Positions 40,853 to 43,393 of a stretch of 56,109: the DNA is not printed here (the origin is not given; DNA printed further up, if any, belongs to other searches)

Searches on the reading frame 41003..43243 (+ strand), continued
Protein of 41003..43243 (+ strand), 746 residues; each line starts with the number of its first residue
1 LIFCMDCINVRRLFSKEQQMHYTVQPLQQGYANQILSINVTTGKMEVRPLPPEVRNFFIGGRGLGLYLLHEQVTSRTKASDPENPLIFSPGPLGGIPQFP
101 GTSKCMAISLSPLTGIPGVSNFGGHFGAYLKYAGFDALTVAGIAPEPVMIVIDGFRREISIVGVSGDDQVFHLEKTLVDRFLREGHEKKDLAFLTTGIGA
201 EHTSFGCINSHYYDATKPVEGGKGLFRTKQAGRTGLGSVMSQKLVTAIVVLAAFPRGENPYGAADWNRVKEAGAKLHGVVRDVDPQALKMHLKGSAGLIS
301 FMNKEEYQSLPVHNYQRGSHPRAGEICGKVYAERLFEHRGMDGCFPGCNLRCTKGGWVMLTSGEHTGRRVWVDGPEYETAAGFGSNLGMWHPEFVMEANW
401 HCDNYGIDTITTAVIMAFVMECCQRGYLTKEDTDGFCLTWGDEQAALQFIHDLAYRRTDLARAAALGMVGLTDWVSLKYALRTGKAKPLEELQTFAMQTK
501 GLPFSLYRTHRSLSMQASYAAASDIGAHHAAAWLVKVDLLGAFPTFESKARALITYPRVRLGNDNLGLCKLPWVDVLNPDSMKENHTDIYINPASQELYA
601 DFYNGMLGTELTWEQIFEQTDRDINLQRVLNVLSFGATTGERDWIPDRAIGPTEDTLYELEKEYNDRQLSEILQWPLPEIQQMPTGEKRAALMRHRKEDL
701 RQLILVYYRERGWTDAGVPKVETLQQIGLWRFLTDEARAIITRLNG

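Call 22: search_protein_families(library=pfam, proteins=[L024:8928-9851:-, L024:6801-8924:-, L024:5444-6799:-, L039:12410-13378:+, L039:13383-14117:+, L042:8419-9369:-, L042:12390-13244:-, L058:8911-9654:-, L064:7746-9653:+, L078:4962-6446:+], max_evalue=0.00001)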
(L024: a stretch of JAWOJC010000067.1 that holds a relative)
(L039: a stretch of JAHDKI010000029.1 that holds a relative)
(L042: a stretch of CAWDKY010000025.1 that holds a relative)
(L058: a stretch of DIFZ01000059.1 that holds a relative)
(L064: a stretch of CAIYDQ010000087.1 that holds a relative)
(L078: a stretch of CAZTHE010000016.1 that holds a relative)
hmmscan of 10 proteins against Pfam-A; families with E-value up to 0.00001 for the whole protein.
L024:8928-9851:- (307 aa): 1 family
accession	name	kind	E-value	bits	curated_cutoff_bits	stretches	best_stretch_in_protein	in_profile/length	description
PF09721.15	Exosortase_EpsH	-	8.5e-47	160.1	25.7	1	30-284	3-250/254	Transmembrane exosortase (Exosortase_EpsH)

L024:6801-8924:- (707 aa): 3 families
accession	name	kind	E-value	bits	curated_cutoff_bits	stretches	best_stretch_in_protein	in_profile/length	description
PF02518.31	HATPase_c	-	1.8e-26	93.1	26.4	1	596-700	2-109/111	Histidine kinase-, DNA gyrase B-, and HSP90-like ATPase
PF16927.11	HisKA_7TM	-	1.8e-10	41.5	28.6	1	11-225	5-220/224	N-terminal 7TM region of histidine kinase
PF01590.32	GAF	-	1.9e-08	35.4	22.4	1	332-473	2-133/133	GAF domain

L024:5444-6799:- (451 aa): 7 families
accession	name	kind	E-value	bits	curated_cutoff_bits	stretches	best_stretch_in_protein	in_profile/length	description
PF00158.32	Sigma54_activat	-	1.4e-71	240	20.2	1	147-313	1-167/168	Sigma-54 interaction domain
PF25601.1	AAA_lid_14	-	1e-24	86.6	27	1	319-389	1-71/87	AAA+ ATPase lid domain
PF14532.12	Sigma54_activ_2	-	1.8e-21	77.3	25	1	148-318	1-138/138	Sigma-54 interaction domain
PF00072.30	Response_reg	-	7.4e-19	68.4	30.2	1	7-118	2-109/111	Response regulator receiver domain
PF02954.25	HTH_8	-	2.3e-08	34.1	22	1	408-445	4-41/42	Bacterial regulatory protein, Fis family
PF07728.20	AAA_5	-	9.9e-08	32.5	22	1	170-290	1-124/139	AAA domain (dynein-related subfamily)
PF01078.27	Mg_chelatase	-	8.7e-06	25.7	20.3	0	226-288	93-157/207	Magnesium chelatase, subunit ChlI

L039:12410-13378:+ (322 aa): 2 families
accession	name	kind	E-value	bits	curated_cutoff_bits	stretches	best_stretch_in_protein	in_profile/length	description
PF25583.1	WCX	-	4.6e-19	69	23.9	1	243-317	4-75/76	WCX domain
PF13280.12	WYL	-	2.5e-17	63.1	21.8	1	143-209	2-68/70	WYL domain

L039:13383-14117:+ (244 aa): 2 families
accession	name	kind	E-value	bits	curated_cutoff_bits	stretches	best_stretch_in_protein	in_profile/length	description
PF03695.18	UPF0149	-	1e-19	71.9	25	1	11-161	2-158/181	Uncharacterised protein family (UPF0149)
PF02810.21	SEC-C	-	9.8e-11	41.7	20.4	1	225-242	1-18/19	SEC-C motif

L042:8419-9369:- (316 aa): 1 family
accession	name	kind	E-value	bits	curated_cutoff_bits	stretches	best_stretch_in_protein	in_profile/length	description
PF01297.22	ZnuA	-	8.6e-64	216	29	1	31-311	1-263/263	Zinc-uptake complex component A periplasmic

L042:12390-13244:- (284 aa): 1 family
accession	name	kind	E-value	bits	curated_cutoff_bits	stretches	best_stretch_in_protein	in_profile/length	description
PF01569.27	PAP2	-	7.8e-18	64.9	27.2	1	137-236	12-119/130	PAP2 superfamily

L058:8911-9654:- (247 aa): 6 families
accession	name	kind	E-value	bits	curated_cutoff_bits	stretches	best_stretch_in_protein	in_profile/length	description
PF00037.32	Fer4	-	1.2e-09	38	21.1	0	6-28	1-23/24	4Fe-4S binding domain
PF12837.12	Fer4_6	-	3.9e-08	33.3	25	1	5-28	1-24/24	4Fe-4S binding domain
PF13187.11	Fer4_9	-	1.2e-06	28.9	27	1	12-58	1-52/52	4Fe-4S dicluster domain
PF12838.12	Fer4_7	-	2e-06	28.6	27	1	12-57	1-52/52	4Fe-4S dicluster domain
PF13237.11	Fer4_10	-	4.4e-06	27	25.5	1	6-54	2-53/53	4Fe-4S dicluster domain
PF14697.11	Fer4_21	-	4.5e-06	27.1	35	1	7-59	2-58/59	4Fe-4S dicluster domain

L064:7746-9653:+ (635 aa): 7 families
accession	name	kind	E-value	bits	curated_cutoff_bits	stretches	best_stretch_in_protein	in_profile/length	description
PF08448.16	PAS_4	-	1.9e-28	99.3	23.1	2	287-394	1-109/110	PAS fold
PF13426.13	PAS_9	-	8.8e-24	84.2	27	2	292-392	2-103/103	PAS domain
PF02518.31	HATPase_c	-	5.4e-22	78.8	26.4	1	525-633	1-110/111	Histidine kinase-, DNA gyrase B-, and HSP90-like ATPase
PF00989.32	PAS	-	8.8e-18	64.8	22.6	0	35-131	3-100/113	PAS fold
PF08447.18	PAS_3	-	1.6e-15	57.5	25.6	1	178-262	2-88/89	PAS fold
PF00512.31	HisKA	-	1.7e-12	47.7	26.9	1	412-482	5-65/66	His Kinase A (phospho-acceptor) domain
PF13188.13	PAS_8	-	3e-09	36.9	21.8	0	33-89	1-57/65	PAS domain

L078:4962-6446:+ (494 aa): 0 families

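Call 36: search_protein_representatives(protein=window:41060-43243:+)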
Query: 727 residues. Proteins with E-value up to 0.001 (for the whole library): 6012; up to 1e-10: 2963; up to 1e-30: 569. The best 150 are listed.
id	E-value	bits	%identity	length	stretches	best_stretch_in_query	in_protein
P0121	0.0e+00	1107.8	65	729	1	1-725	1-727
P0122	2.6e-207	706.9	62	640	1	3-480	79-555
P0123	1.9e-141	489.2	70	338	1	221-534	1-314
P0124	5.0e-140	484.4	39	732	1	4-711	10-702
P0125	1.6e-137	476.1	66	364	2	322-604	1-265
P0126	3.2e-129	448.7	38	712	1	3-708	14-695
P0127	5.7e-126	438.0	67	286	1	2-283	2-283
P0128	5.1e-119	415.0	37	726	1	3-710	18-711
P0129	2.6e-118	412.6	36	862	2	8-436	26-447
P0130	1.5e-117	410.1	74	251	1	478-727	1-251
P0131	5.4e-107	375.2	61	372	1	176-450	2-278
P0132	1.7e-105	370.2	36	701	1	7-711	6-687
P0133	4.0e-102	359.1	33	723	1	2-710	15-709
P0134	5.6e-102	358.6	38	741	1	5-705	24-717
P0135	7.4e-98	345.0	78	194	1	230-415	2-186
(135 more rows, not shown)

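Call 54: search_solved_structures(query=window:41060-43243:+, max_evalue=1e-30, show_alignments=3)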
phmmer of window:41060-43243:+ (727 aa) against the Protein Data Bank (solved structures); distinct sequences matched with E-value up to 1e-30: 6.
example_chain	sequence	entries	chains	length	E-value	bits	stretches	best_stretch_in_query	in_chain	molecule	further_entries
1b25_A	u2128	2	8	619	5.3e-49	170.2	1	11-619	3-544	PROTEIN (FORMALDEHYDE FERREDOXIN OXIDOREDUCTASE) | FORMALDEHYDE FERREDOXIN OXIDOREDUCTASE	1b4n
9g7j_A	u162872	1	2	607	8e-46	159.7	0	211-438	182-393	Aldehyde ferredoxin oxidoreductase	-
1aor_A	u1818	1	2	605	5.5e-40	140.4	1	14-438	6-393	ALDEHYDE FERREDOXIN OXIDOREDUCTASE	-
9mqx_D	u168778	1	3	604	2.4e-35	125.1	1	11-485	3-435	Aldehyde:ferredoxin oxidoreductase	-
6x1o_A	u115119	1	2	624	4.2e-35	124.3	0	11-515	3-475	Formaldehyde:ferredoxin oxidoreductase wor5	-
6x6u_A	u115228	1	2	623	4.5e-35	124.2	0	11-515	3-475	Formaldehyde:ferredoxin oxidoreductase wor5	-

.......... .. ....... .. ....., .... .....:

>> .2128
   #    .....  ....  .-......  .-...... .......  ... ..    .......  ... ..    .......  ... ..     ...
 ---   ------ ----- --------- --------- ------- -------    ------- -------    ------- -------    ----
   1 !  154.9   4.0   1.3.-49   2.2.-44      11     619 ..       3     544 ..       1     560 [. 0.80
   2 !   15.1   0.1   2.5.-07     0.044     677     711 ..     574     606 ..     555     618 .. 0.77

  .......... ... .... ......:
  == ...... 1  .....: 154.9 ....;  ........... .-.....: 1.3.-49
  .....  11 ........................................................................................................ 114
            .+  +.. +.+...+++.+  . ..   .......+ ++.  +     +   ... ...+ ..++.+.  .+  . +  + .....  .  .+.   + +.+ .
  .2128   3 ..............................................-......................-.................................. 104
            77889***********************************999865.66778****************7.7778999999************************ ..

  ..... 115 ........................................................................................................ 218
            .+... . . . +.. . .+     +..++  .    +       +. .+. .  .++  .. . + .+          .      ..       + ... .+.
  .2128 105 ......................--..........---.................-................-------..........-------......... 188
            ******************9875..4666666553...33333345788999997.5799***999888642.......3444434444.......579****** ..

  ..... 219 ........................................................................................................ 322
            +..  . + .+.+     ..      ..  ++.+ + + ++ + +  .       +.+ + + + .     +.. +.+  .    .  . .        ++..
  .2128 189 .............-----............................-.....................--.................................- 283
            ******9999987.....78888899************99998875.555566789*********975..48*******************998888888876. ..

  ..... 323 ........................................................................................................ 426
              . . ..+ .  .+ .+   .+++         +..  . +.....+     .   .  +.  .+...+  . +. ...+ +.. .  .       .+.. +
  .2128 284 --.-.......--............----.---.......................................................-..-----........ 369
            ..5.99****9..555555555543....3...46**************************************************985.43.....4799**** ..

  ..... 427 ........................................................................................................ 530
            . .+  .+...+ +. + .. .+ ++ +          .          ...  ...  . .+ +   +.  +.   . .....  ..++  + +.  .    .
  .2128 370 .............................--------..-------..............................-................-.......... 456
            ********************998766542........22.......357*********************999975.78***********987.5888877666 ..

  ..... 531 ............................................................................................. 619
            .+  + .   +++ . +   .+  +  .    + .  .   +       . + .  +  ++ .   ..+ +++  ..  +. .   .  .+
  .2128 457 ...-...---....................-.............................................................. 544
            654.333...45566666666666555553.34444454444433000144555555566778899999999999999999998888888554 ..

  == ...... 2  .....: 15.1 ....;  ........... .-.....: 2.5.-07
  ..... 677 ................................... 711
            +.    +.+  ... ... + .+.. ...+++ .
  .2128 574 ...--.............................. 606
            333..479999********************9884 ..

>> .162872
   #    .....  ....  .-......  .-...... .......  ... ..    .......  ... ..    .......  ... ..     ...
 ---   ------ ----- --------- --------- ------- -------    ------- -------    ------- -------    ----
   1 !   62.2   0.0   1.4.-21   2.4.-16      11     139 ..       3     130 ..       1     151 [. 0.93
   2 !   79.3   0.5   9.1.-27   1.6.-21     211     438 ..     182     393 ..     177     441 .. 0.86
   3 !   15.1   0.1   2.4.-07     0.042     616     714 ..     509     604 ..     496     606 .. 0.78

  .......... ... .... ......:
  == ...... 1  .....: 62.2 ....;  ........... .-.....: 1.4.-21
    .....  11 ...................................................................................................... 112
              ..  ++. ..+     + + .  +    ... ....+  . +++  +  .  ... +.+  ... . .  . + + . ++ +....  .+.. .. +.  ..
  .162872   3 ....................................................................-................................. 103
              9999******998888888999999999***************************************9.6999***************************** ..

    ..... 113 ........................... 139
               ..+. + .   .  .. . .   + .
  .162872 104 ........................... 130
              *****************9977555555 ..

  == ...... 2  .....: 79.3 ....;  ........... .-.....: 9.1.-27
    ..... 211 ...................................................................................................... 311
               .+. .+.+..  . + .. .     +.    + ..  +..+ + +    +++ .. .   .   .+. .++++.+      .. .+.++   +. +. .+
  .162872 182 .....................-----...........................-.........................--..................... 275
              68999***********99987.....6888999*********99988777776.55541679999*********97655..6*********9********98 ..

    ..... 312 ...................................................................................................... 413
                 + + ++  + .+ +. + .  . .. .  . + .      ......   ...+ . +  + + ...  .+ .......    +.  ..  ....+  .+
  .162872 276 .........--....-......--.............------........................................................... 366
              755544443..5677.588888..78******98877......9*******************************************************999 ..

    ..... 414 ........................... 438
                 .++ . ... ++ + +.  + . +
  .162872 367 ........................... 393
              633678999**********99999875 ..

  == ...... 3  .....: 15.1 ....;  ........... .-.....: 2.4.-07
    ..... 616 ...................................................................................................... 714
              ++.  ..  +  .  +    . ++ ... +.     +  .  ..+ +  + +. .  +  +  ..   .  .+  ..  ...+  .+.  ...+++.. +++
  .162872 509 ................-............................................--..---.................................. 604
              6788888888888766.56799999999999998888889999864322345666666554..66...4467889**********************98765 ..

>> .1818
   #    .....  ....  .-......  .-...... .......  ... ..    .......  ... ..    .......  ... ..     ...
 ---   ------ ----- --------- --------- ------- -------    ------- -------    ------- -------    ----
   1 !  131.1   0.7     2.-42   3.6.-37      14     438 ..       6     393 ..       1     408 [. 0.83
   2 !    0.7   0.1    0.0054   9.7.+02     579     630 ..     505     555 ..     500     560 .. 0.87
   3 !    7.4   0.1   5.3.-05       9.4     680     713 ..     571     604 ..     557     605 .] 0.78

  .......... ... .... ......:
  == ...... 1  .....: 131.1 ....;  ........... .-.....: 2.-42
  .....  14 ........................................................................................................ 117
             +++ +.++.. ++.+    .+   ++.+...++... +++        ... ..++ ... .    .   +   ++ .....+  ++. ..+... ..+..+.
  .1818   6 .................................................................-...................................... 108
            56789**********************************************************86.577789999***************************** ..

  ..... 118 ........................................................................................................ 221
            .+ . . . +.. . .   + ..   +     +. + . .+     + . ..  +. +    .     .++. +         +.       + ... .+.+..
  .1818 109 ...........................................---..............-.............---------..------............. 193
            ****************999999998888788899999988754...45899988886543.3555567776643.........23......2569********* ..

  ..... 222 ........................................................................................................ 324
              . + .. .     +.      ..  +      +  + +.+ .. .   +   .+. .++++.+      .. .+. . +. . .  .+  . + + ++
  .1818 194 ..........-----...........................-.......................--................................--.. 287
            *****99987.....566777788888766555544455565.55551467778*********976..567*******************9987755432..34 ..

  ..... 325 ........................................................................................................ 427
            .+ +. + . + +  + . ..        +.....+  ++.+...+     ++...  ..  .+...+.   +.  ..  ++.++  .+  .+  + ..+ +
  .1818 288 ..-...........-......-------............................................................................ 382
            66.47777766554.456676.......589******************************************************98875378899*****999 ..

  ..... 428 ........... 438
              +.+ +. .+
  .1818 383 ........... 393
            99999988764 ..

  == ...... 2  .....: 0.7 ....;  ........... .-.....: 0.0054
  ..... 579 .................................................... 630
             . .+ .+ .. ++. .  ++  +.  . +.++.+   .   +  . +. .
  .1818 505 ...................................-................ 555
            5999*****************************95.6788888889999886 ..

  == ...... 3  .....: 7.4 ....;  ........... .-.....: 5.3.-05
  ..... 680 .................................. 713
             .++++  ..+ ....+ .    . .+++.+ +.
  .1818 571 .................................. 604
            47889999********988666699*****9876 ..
